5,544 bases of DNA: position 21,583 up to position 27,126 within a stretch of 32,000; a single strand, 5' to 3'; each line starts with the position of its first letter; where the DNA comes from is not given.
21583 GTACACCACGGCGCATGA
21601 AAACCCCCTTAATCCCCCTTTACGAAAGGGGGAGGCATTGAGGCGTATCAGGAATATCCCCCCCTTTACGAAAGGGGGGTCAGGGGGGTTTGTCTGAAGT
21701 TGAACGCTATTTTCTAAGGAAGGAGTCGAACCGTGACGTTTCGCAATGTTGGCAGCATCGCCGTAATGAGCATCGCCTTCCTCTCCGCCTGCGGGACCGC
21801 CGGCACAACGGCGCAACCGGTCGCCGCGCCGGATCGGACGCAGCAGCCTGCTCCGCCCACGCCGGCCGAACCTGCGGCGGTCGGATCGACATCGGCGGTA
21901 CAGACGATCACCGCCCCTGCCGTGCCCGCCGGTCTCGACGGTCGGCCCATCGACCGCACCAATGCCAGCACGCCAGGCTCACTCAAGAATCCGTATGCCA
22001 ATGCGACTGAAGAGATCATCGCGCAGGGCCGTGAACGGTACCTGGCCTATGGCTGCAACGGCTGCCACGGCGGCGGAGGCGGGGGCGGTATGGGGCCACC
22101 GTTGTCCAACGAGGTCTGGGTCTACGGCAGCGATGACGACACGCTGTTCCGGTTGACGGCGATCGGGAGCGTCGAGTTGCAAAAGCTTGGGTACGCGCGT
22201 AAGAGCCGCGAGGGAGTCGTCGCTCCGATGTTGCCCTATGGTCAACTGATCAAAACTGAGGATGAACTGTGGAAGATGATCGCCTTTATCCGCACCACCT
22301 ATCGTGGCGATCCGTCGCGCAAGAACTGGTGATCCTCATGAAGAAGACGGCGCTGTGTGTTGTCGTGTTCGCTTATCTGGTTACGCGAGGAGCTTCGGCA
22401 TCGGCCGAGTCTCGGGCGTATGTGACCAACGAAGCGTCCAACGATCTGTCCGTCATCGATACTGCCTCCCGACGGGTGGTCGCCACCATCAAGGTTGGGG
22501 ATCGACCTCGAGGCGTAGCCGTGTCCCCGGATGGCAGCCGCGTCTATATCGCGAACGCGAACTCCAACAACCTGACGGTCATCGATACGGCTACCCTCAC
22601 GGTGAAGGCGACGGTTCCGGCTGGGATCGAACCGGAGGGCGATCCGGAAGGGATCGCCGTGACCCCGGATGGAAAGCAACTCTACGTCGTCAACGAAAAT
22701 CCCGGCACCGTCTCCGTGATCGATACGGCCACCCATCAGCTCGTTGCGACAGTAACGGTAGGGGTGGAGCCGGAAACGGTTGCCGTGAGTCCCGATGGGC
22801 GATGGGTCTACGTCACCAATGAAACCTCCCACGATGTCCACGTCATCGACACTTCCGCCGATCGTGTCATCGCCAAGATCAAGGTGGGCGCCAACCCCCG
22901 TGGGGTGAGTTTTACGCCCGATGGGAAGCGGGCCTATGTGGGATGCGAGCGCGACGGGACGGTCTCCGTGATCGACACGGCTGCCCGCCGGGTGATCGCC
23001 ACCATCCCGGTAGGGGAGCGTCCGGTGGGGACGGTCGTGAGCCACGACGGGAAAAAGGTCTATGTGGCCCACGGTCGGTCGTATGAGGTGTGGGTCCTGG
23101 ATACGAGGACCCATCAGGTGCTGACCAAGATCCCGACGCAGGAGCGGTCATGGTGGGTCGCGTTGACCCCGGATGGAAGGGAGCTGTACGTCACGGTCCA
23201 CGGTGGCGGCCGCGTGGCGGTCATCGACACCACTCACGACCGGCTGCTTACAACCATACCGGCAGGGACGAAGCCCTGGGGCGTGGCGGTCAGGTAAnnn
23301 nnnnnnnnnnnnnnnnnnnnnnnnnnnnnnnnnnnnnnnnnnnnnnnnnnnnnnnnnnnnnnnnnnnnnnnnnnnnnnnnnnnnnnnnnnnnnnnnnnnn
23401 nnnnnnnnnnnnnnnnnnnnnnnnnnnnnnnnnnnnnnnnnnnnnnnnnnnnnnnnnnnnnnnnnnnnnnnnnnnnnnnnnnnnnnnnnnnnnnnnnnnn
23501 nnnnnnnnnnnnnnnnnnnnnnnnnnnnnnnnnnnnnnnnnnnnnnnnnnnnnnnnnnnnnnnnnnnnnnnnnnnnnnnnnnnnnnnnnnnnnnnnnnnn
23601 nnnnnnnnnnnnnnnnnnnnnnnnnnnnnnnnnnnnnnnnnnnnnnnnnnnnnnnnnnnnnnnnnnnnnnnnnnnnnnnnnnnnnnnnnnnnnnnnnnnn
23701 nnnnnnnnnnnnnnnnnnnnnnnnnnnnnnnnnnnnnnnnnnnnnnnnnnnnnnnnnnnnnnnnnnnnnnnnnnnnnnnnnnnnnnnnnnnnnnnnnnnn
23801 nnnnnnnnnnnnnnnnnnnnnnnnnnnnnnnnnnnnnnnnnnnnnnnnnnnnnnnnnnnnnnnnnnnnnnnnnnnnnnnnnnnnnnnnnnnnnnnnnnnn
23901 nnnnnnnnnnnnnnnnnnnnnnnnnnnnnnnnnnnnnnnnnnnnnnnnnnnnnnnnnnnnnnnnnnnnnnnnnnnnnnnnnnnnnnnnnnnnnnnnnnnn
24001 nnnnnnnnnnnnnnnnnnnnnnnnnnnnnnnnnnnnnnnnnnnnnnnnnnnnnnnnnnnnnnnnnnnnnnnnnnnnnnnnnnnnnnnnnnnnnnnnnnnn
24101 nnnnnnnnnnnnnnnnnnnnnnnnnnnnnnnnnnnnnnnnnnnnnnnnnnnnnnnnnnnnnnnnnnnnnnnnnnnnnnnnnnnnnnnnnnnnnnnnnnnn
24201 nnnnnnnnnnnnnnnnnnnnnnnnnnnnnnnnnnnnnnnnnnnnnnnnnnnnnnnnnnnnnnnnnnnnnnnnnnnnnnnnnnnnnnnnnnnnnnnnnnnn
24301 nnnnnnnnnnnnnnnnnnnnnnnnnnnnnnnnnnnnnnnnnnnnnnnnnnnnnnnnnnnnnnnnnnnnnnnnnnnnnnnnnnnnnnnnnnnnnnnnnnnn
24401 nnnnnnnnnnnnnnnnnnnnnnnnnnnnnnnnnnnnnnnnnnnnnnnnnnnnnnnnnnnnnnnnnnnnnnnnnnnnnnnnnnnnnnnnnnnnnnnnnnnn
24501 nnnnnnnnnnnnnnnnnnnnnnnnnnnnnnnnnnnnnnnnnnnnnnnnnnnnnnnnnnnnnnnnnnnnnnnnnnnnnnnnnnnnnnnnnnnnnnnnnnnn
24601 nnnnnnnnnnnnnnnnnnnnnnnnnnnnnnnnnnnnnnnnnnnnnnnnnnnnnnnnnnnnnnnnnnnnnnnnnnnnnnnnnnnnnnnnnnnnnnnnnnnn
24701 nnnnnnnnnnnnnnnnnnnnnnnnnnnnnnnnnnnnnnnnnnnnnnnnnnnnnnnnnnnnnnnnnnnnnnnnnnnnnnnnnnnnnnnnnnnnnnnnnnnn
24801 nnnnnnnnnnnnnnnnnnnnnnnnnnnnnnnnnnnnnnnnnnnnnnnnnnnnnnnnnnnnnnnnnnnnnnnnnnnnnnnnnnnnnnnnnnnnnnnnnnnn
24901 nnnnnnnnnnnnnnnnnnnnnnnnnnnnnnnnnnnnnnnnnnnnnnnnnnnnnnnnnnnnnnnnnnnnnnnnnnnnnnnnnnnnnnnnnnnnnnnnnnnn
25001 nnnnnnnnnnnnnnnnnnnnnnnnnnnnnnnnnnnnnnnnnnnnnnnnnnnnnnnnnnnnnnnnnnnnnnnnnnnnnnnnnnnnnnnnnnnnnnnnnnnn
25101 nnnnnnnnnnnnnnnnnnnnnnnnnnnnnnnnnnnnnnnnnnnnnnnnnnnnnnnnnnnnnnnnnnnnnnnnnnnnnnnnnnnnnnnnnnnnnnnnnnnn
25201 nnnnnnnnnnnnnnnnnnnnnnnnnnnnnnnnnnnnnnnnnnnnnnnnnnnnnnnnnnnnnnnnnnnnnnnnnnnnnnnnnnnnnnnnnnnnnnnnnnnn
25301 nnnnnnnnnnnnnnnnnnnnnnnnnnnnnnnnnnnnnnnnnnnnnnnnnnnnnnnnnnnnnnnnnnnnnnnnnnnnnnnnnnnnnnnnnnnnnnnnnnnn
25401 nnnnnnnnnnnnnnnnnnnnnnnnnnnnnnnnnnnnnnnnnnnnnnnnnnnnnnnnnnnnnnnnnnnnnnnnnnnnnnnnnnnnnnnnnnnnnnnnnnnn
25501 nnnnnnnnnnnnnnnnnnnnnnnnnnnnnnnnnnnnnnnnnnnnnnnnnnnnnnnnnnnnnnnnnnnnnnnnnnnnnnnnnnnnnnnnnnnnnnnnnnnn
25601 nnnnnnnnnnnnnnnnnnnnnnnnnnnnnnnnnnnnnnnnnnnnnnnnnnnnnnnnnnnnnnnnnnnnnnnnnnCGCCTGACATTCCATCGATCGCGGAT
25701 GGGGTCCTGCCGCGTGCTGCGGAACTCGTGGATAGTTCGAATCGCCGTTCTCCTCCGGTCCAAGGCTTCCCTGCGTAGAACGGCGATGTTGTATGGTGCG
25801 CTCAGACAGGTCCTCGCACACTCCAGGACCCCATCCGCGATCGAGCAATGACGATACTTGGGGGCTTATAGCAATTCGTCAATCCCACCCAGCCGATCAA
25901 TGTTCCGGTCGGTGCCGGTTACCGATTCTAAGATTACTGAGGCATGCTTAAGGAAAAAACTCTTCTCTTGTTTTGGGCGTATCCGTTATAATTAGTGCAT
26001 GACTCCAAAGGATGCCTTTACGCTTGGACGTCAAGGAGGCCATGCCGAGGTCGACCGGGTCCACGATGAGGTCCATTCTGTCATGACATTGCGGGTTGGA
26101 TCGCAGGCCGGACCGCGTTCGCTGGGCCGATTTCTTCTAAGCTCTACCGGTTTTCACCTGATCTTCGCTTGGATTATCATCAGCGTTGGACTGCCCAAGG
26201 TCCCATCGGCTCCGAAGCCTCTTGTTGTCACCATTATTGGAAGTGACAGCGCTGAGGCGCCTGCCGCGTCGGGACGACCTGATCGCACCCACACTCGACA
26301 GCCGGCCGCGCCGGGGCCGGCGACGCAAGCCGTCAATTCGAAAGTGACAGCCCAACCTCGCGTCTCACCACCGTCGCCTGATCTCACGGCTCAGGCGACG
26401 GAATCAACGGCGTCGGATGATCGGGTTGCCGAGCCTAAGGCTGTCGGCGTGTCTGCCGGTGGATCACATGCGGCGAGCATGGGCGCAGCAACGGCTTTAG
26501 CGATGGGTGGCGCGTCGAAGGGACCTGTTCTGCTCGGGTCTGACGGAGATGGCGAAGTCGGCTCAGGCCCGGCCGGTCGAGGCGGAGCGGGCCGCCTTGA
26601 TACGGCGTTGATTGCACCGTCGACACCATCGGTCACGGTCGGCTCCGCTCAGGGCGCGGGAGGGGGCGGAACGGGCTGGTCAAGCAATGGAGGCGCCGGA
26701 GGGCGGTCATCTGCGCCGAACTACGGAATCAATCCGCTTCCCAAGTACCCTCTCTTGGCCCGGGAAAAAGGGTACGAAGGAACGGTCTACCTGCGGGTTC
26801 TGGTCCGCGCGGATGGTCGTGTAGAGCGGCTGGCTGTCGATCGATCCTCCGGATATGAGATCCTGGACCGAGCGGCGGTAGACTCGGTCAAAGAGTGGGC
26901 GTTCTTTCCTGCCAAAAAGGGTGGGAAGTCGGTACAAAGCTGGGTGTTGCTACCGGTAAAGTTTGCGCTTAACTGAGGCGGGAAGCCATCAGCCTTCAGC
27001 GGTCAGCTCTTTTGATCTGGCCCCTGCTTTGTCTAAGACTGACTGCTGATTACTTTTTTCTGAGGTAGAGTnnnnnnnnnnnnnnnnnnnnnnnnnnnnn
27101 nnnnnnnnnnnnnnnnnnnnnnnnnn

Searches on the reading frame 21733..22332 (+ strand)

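Call 7: search_protein_families(library=pfam, proteins=[window:21733-22332:+], max_evalue=0.01)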
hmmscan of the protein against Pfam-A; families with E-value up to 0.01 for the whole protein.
window:21733-22332:+ (199 aa): 2 families
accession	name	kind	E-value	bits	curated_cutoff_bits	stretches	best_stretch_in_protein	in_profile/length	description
PF00034.26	Cytochrom_C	-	2.7e-07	32.2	21.3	1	97-189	2-89/90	Cytochrome c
PF13442.11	Cytochrome_CBB3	-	3.5e-06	27.7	27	1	96-186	3-68/68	Cytochrome C oxidase, cbb3-type, subunit III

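Call 8: search_protein_families(library=ncbifam, proteins=[window:21733-22332:+], max_evalue=0.01)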
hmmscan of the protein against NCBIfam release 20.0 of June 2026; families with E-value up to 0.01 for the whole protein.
window:21733-22332:+ (199 aa): 5 families
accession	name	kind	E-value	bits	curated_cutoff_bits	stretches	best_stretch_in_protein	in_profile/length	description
TIGR03872.1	cytochrome_MoxG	equivalog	1.1e-11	45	147.8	1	85-199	34-131/133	cytochrome c(L), periplasmic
NF011054.0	PRK14486.1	equivalog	6.6e-07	29.1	447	1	45-189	165-290/294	putative bifunctional cbb3-type cytochrome c oxidase subunit II/cytochrome c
TIGR00782.1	ccoP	equivalog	4.8e-06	26.1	179.95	1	90-145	197-254/285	cytochrome-c oxidase, cbb3-type subunit III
NF045773.1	cytochro_C550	exception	0.0037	17.2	125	0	92-126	44-78/118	cytochrome c550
NF045774.1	cytochro_C551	exception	0.0065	16.4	118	0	91-126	33-68/110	cytochrome c551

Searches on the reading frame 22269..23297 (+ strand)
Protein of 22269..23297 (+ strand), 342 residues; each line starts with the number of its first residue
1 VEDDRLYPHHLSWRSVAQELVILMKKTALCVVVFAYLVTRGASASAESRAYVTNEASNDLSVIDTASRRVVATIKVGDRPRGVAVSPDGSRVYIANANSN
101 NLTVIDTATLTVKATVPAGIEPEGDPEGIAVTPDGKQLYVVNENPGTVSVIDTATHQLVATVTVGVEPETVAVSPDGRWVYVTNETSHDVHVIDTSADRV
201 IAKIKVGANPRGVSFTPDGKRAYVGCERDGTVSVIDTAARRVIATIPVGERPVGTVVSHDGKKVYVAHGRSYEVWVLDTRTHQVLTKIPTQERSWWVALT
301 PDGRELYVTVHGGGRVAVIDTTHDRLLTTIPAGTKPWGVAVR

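Call 7: search_protein_families(library=pfam, proteins=[window:22269-23297:+], max_evalue=0.01)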
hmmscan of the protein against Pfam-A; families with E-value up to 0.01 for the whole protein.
window:22269-23297:+ (342 aa): 29 families (the best 25 are shown)
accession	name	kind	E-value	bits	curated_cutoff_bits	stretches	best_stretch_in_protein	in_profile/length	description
PF02239.22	Cytochrom_D1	-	5.5e-25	88.1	25.5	3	182-292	9-119/368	Cytochrome D1 heme domain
PF25174.1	Beta-prop_THOC3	-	1.6e-22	80.3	305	3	213-334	52-171/272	THOC3 beta-propeller domain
PF10282.15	Lactonase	-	1.7e-21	77.3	21.7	3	114-195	234-320/344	Lactonase, 7-bladed beta-propeller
PF21783.3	YNCE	-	1.1e-20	74.6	27.1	3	28-120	21-112/339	YNCE-like beta-propeller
PF23414.1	Beta-prop_EML_2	-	3.1e-18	66.5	90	2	181-262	13-94/266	Echinoderm microtubule-associated protein second beta-propeller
PF16819.11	DUF5074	-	5.5e-14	52.4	27.2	1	46-120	152-227/353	Domain of unknown function (DUF5074)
PF08450.18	SGL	-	1e-11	45.4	26.3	2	58-167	115-225/246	SMP-30/Gluconolactonase/LRE-like region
PF01436.27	NHL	-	1.1e-09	38.2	20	0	79-102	3-25/28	NHL repeat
PF24780.1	WD40_MABP1-WDR62_1st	-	7e-09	35.9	496.3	2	171-295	44-172/328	MABP1/WDR62 first WD40 domain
PF01731.26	Arylesterase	-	9.5e-09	35.8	21.3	0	168-196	56-84/86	Arylesterase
PF07676.18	PD40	-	3.7e-08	33.5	20.9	0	172-181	15-24/38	WD40-like Beta Propeller Repeat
PF25172.1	Beta-prop_WDR3_2nd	-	4.7e-08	33.1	140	1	171-278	5-108/293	WDR3 second beta-propeller domain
PF13570.13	Beta-prop_ACSF4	-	2.2e-07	31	133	2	134-286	17-169/329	Beta-alanine-activating enzyme, beta-propeller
PF19381.4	DUF5956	-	5.7e-07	30.1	24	1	167-215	37-86/100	Family of unknown function (DUF5956)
PF24814.1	WD40_Prp19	-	1.8e-06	27.7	320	1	58-306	29-275/281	Prp19 WD40 domain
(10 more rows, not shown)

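Call 8: search_protein_families(library=ncbifam, proteins=[window:22269-23297:+], max_evalue=0.01)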
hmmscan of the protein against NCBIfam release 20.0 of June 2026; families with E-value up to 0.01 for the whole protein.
window:22269-23297:+ (342 aa): 20 families
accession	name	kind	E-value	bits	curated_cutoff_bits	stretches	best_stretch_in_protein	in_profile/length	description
TIGR02276.1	beta_rpt_yvtn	repeat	1.1e-91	300.6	27.85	7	47-86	3-42/42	beta-propeller repeat protein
TIGR03866.1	PQQ_ABC_repeats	subfamily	9.2e-80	268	287.3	1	43-342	6-309/310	PQQ-dependent catabolism-associated beta-propeller protein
NF052342.1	hydrazine_BC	exception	2e-50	171.7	1250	5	126-227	41-142/690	hydrazine synthase subunit beta-gamma fusion subunit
NF052340.1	hydrazine_beta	equivalog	2.2e-46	158.6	560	4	126-227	35-136/372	hydrazine synthase subunit beta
NF052280.1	7_blade_YncE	equivalog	4.1e-37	127.7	400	4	180-267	230-316/338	7-bladed beta-propeller protein YncE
NF052460.1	L-NosZ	equivalog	1.1e-36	126.4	700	2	126-308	89-272/480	clade III lactonase-type nitrous-oxide reductase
NF048007.1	MmpL3Stblzr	equivalog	1.6e-24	86.8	600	1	42-268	95-326/366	MmpL3/TtfA transport complex stabilizer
TIGR03907.1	QH_beta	equivalog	4.8e-23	81.8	223.2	3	52-142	5-99/338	quinohemoprotein amine dehydrogenase subunit beta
NF038117.1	choice_anch_I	subfamily_domain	2.4e-18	66.2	300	2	142-187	71-116/458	choice-of-anchor I family protein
NF041516.1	PA2928_fam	subfamily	3.5e-10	39.8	70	1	146-196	314-367/376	PA2928 family protein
NF008258.1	PRK11028.1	equivalog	5.1e-10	39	370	1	80-193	178-302/330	6-phosphogluconolactonase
NF053768.1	CIS12_fam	equivalog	2.9e-09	36.2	860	2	67-194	33-154/715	CIS12 family contractile injection system protein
NF038015.2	AztD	exception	1.4e-07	30.6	400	0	44-85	312-353/356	zinc metallochaperone AztD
TIGR04244.1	nitrous_NosZ_RR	equivalog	1.3e-06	27.3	625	0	57-110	291-347/627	TAT-dependent nitrous-oxide reductase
NF050136.1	PGL_lacton_Staph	exception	1.9e-06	27.1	500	0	70-150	181-266/341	6-phosphogluconolactonase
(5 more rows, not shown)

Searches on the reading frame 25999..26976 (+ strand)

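Call 7: search_protein_families(library=pfam, proteins=[window:25999-26976:+], max_evalue=0.01)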
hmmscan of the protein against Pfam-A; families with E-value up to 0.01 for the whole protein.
window:25999-26976:+ (325 aa): 2 families
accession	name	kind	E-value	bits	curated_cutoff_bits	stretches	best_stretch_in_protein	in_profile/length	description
PF03544.19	TonB_C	-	5.7e-23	81.6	24.6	1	248-324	3-79/79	Gram-negative bacterial TonB protein C-terminal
PF13103.11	TonB_2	-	0.0016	18.9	22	1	260-315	25-80/85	TonB C terminal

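Call 8: search_protein_families(library=ncbifam, proteins=[window:25999-26976:+], max_evalue=0.01)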
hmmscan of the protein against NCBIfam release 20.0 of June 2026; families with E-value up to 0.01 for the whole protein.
window:25999-26976:+ (325 aa): 9 families
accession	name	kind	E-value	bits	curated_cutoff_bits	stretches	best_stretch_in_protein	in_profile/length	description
TIGR01352.1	tonB_Cterm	subfamily_domain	1.8e-18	66.7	27.1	1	248-325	1-76/76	TonB family protein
NF047760.1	LIC10042_TonB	equivalog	1e-09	38.7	100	1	249-324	86-155/156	LIC_10042 family TonB-like protein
NF038079.1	TonB_sider_MxcH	equivalog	5.1e-08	31.5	925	1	249-324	11-85/792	TonB-dependent siderophore myxochelin receptor MxcH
NF008084.0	PRK10819.1-5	equivalog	4.6e-06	26.7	315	0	54-127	30-98/249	TonB system transport protein TonB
NF008082.0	PRK10819.1-3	equivalog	0.00016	21.5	265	1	240-303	158-221/242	TonB system transport protein TonB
NF033768.1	myxo_SS_tail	domain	0.00023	21.2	40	1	253-312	25-83/92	AgmX/PglI C-terminal domain-containing protein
NF008083.0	PRK10819.1-4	equivalog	0.0006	19.9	448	1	245-312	158-225/239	TonB system transport protein TonB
NF008081.0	PRK10819.1-2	equivalog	0.00098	19.1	377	0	247-310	161-224/240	TonB system transport protein TonB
TIGR02794.1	tolA_full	equivalog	0.0013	18.1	59.45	0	262-314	302-352/362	cell envelope integrity protein TolA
